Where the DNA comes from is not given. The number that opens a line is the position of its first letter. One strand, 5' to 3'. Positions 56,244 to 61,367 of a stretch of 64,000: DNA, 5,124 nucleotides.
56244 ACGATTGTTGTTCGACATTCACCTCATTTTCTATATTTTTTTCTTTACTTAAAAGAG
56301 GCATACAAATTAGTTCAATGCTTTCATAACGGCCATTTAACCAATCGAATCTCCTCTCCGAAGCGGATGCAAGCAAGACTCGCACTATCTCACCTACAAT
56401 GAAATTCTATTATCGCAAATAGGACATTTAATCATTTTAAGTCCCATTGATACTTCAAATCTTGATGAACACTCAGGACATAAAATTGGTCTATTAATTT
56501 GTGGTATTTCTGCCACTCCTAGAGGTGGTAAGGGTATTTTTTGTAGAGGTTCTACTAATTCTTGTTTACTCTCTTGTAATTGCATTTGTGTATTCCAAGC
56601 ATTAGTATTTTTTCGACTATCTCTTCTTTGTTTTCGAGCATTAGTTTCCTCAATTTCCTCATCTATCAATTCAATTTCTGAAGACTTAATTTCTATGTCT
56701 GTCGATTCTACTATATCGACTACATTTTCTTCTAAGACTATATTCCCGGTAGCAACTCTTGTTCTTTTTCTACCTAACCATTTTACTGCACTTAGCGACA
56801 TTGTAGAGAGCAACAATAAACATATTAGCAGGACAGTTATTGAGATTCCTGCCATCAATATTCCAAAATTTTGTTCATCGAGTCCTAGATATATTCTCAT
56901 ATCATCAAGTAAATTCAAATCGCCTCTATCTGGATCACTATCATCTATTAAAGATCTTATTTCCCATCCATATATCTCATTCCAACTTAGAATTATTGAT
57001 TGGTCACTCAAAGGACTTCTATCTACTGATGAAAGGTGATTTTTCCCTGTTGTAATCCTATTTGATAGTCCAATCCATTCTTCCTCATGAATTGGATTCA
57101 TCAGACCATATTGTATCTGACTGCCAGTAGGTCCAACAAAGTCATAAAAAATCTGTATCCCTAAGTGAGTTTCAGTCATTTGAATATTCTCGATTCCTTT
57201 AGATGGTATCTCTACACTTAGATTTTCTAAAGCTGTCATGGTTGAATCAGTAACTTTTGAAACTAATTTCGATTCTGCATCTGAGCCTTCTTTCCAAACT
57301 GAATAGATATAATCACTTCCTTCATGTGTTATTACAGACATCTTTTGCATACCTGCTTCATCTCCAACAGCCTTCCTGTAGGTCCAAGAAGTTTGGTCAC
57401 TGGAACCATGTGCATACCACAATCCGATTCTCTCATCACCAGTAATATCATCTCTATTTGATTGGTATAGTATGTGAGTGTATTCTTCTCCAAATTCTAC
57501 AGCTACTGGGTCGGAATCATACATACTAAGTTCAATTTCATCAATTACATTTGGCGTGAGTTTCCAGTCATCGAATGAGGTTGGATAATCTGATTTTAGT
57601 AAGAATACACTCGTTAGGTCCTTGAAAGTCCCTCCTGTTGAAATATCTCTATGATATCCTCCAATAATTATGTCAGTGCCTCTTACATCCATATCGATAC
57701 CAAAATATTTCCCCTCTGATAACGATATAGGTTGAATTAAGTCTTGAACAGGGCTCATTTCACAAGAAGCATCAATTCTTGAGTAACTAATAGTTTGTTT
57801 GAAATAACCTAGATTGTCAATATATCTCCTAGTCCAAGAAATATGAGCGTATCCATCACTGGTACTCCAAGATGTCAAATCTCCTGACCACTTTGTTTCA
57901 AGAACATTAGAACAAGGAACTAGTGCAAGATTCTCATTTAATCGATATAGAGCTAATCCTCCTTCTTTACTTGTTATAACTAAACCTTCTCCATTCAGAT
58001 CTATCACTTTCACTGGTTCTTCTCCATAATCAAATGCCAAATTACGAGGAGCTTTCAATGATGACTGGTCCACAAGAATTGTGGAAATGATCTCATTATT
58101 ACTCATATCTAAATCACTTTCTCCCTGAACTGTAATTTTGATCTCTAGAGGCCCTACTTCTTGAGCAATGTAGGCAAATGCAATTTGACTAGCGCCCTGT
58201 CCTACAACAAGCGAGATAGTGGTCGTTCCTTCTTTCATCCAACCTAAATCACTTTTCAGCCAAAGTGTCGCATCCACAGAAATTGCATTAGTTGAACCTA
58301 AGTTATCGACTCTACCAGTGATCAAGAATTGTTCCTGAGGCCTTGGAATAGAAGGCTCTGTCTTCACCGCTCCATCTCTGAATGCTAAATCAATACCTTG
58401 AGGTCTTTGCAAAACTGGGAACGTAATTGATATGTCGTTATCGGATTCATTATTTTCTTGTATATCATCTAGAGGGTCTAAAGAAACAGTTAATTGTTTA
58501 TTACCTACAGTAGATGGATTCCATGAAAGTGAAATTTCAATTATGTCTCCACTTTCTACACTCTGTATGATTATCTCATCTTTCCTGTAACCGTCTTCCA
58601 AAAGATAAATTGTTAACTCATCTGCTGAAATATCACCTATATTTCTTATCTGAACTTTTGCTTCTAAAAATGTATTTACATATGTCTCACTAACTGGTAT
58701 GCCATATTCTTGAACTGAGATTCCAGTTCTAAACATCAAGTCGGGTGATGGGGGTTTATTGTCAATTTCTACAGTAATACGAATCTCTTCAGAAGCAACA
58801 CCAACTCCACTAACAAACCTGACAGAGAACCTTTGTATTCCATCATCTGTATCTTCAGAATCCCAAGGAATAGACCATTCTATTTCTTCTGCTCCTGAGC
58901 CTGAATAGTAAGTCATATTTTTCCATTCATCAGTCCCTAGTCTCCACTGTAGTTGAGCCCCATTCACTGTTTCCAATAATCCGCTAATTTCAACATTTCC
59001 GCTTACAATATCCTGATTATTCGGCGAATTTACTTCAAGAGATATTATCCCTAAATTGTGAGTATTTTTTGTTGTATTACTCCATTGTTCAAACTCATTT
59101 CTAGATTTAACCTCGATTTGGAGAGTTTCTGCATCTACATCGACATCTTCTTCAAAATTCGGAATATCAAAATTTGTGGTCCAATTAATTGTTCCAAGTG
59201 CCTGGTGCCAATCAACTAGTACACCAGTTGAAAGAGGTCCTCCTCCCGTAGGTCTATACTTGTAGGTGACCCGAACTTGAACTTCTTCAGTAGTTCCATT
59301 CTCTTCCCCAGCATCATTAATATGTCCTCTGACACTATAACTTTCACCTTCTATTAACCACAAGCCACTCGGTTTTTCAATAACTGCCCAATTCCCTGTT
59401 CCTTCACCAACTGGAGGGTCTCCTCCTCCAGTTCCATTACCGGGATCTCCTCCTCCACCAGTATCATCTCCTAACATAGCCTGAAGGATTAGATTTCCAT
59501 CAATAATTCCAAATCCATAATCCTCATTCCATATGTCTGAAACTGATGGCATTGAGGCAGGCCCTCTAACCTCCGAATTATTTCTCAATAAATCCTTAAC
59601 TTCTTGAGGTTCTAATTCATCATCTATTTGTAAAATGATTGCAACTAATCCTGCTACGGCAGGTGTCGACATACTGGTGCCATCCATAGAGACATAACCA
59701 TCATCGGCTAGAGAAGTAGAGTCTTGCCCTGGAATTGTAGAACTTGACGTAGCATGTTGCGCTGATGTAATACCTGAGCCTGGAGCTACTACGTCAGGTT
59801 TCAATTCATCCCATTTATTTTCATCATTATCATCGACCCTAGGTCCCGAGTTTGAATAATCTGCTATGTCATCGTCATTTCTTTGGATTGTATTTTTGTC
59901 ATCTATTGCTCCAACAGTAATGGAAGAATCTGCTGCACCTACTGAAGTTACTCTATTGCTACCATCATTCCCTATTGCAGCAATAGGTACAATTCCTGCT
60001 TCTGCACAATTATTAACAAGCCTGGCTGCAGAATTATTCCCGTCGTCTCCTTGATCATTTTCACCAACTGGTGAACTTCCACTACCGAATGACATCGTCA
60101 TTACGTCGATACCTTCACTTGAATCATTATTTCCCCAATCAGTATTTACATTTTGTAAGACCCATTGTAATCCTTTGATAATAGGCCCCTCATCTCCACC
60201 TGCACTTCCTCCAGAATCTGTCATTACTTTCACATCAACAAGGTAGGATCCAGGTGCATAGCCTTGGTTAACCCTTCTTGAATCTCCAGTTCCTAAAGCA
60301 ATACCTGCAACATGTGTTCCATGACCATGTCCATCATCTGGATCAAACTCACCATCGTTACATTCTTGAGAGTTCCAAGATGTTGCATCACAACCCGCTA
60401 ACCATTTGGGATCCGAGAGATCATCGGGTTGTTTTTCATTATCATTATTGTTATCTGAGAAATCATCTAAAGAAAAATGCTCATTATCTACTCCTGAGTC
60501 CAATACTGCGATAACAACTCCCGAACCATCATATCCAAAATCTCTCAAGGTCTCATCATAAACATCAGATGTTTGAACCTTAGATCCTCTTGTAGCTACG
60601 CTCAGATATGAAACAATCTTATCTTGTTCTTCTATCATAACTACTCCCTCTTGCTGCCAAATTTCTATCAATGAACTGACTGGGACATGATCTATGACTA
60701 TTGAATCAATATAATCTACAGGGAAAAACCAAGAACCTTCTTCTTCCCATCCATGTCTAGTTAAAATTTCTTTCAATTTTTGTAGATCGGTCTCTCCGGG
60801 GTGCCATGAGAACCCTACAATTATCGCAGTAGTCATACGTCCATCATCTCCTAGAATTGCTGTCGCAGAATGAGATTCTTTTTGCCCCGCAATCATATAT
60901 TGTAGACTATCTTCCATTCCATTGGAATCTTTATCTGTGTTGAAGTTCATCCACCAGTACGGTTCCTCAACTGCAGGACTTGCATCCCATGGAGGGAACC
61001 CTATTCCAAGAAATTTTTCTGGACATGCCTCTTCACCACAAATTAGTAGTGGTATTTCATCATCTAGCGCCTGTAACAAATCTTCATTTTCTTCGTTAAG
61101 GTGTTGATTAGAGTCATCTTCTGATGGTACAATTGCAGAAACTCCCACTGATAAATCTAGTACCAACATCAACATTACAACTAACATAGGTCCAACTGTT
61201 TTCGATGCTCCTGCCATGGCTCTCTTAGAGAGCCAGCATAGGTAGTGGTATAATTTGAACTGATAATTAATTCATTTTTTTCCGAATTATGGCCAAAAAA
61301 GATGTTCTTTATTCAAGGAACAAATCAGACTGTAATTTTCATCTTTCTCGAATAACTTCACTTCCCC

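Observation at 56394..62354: Adjacent rhomboid and 1607-aa single-pass S8 subtilase both end in cytoplasmic CPxC zinc ribbons: possible protease-shedding or signalling pair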

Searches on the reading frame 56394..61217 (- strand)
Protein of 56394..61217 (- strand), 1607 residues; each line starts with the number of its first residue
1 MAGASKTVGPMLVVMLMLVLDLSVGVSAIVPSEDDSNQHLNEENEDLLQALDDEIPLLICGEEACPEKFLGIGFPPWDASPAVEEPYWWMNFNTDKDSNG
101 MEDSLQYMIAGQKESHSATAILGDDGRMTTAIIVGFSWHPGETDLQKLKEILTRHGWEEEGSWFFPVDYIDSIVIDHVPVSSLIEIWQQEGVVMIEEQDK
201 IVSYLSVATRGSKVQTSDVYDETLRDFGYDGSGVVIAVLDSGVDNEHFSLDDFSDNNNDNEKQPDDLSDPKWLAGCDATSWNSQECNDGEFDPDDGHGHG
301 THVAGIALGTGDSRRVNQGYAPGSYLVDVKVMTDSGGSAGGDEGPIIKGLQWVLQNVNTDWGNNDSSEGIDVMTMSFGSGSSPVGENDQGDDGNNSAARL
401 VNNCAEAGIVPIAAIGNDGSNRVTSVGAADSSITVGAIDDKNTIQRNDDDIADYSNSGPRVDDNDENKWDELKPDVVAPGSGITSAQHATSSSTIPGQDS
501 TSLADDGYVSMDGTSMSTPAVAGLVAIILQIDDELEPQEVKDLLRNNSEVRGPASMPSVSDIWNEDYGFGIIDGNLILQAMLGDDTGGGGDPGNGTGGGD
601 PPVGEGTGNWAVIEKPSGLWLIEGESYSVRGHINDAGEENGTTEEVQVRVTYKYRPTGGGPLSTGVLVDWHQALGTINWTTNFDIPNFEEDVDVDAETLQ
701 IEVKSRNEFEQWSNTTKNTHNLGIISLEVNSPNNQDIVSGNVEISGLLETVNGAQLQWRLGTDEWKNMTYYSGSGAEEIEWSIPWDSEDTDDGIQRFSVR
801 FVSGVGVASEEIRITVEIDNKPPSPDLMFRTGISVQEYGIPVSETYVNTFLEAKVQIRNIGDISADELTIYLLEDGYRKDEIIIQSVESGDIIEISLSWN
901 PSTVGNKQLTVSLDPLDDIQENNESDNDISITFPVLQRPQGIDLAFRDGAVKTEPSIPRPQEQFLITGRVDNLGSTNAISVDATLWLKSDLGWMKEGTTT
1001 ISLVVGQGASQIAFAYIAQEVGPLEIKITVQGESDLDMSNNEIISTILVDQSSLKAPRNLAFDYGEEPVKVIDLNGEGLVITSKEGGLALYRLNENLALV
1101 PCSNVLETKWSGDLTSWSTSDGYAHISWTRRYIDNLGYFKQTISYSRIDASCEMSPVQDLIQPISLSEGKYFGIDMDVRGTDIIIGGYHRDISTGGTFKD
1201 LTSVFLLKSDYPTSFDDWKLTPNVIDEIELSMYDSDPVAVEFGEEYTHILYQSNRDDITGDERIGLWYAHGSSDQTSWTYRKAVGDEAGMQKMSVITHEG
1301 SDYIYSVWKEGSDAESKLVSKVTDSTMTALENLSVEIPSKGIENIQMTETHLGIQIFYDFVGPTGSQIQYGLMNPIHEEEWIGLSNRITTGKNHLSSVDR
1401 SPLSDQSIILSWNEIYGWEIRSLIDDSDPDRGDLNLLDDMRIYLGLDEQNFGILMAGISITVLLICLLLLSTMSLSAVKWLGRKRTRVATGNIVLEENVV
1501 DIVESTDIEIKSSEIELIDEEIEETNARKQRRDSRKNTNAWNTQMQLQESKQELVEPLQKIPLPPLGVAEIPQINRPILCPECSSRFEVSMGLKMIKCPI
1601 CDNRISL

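Call 3: search_protein_families(library=pfam, proteins=[window:56394-61217:-], max_evalue=0.1)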
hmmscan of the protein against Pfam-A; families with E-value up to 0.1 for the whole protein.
window:56394-61217:- (1607 aa): 2 families
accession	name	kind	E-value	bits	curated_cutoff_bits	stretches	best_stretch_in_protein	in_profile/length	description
PF00082.27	Peptidase_S8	-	3e-44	151.9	21.8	1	231-570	1-288/288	Subtilase family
PF07705.17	CARDB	-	5.4e-19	68.7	22.7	1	837-928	7-98/101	CARDB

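Call 4: search_protein_families(library=ncbifam, proteins=[window:56394-61217:-], max_evalue=0.1)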
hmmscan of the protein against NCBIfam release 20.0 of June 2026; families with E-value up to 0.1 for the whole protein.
window:56394-61217:- (1607 aa): 6 families
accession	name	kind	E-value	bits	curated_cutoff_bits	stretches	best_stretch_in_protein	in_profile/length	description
TIGR03921.1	T7SS_mycosin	equivalog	2.6e-16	59.7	278.75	1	230-580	11-287/353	type VII secretion-associated serine protease mycosin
NF033595.1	denti_PrtP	equivalog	2.3e-13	49.6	300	1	225-571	183-495/606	dentilisin complex serine proteinase subunit PrtP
NF040553.1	SGO_0316_fam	subfamily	6.9e-10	37.2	1400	1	223-338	277-403/1486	SGO_0316/SGO_0317 family LPXTG-anchored serine peptidase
NF042956.1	IteS_antiphage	equivalog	0.00085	17.7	900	1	419-554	409-539/747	S8 family anti-phage peptidase IteS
NF052324.1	PorU_rel_Nterm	equivalog_domain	0.0031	15.7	450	1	847-927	793-879/879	putative type IX secretion system sortase PorU2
TIGR03895.1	protease_PatA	subfamily_domain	0.0041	15.9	421.05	1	390-544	71-196/606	PatA/PatG family cyanobactin maturation protease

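Call 8: find_homologous_proteins(query=window:56394-61217:-)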
Query window:56394-61217:- (1607 aa): 787 proteins with E <= 0.001 among 8000 candidates; the best 120 are listed.
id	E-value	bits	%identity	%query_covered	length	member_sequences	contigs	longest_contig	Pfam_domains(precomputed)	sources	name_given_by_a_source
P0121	0.0e+0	3646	100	100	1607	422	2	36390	PF07705.18,PF00082.28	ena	-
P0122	0.0e+0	3251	88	100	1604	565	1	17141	PF07705.18,PF00082.28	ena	-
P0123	0.0e+0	3170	86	99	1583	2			PF07705.18,PF00082.28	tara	tara:strand:- start:86 stop:4837 length:4752 start_codon:yes stop_codon:yes gene_type:complete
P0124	0.0e+0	3025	81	100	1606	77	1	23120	PF07705.18,PF00082.28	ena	-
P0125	0.0e+0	3017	81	100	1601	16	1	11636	PF07705.18,PF00082.28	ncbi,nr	ncbi:MAG: S8 family serine peptidase, partial [Candidatus Poseidoniales archaeon]|nr:S8 family serin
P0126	0.0e+0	2987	80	99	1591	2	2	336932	PF07705.18,PF00082.28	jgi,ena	-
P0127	0.0e+0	2981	79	100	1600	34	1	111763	PF07705.18,PF00082.28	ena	-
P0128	0.0e+0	2979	79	100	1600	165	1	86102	PF07705.18,PF00082.28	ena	-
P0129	0.0e+0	2977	80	100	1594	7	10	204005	PF07705.18,PF00082.28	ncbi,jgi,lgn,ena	-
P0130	0.0e+0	2244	61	99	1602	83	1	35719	PF07705.18,PF00082.28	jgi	jgi:subtilisin family serine protease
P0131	0.0e+0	2011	56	99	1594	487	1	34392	PF07705.18,PF00082.28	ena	-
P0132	0.0e+0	1999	56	100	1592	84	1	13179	PF07705.18,PF00082.28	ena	-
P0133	0.0e+0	1989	56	99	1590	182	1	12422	PF07705.18,PF00082.28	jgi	-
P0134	0.0e+0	1974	56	99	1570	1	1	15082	PF07705.18,PF00082.28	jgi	-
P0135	0.0e+0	1974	55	100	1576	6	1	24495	PF07705.18,PF00082.28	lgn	-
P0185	0.0e+0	1865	52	100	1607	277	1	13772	PF07705.18,PF00082.28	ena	-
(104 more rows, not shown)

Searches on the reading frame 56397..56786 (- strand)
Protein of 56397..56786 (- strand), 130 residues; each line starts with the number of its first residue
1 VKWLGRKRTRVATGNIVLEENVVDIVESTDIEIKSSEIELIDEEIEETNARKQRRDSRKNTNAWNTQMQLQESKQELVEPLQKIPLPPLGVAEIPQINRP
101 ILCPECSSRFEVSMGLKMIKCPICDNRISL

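Call 61: search_protein_families(library=pfam, proteins=[window:56397-56786:-], max_evalue=10)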
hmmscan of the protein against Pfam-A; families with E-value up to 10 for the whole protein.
seq(130 aa): 20 families
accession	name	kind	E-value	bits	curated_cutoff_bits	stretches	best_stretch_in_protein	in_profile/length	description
PF22191.2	IBR_1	-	0.012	15.9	27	1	101-125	4-28/47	IBR domain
PF14599.11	zinc_ribbon_6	-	0.016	15.6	27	1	96-125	25-54/59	Zinc-ribbon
PF13920.12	zf-C3HC4_3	-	0.016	15.4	27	1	101-128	24-46/49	Zinc finger, C3HC4 type (RING finger)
PF23547.1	Zn_ribbon_FGT1_1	-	0.028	14.5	27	1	102-124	4-26/35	FORGETTER1 first zinc ribbon domain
PF01286.23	XPA_N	-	0.054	14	27.1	1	103-126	4-27/32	XPA protein N-terminal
PF13717.11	Zn_ribbon_4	-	0.057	13.8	30.3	1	101-127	3-34/36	zinc-ribbon domain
PF23454.1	Zn_ribbon_Brz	-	0.11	13.6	27.9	1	114-128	1-15/58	Transcriptional regulator Brz zinc beta ribbon domain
PF25214.1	HVO_B0008_N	-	0.12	12.7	27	0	120-129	3-12/38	HVO_B0008 N-terminal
PF24441.1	DUF7560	-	0.12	12.5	27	1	103-113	8-18/44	Family of unknown function (DUF7560)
PF13465.12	zf-H2C2_2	-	0.16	12.8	40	1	99-111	13-25/26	Zinc-finger double domain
PF23548.1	Zn_ribbon_FGT1_2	-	0.19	11.8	27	1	102-127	4-29/35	FORGETTER1 second zinc ribbon domain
PF13248.11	Zn_ribbon_3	-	0.23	11.4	27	1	118-126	2-10/26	zinc-ribbon domain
PF18439.7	zf_UBZ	-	0.26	11.4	25.6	1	101-113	3-15/32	Ubiquitin-Binding Zinc Finger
PF01155.25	HypA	-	0.31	11.5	28.9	1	94-126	64-94/112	Hydrogenase/urease nickel incorporation, metallochaperone, hypA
PF13719.11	Zn_ribbon_5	-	0.4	10.9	29.3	1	101-112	3-14/37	zinc-ribbon domain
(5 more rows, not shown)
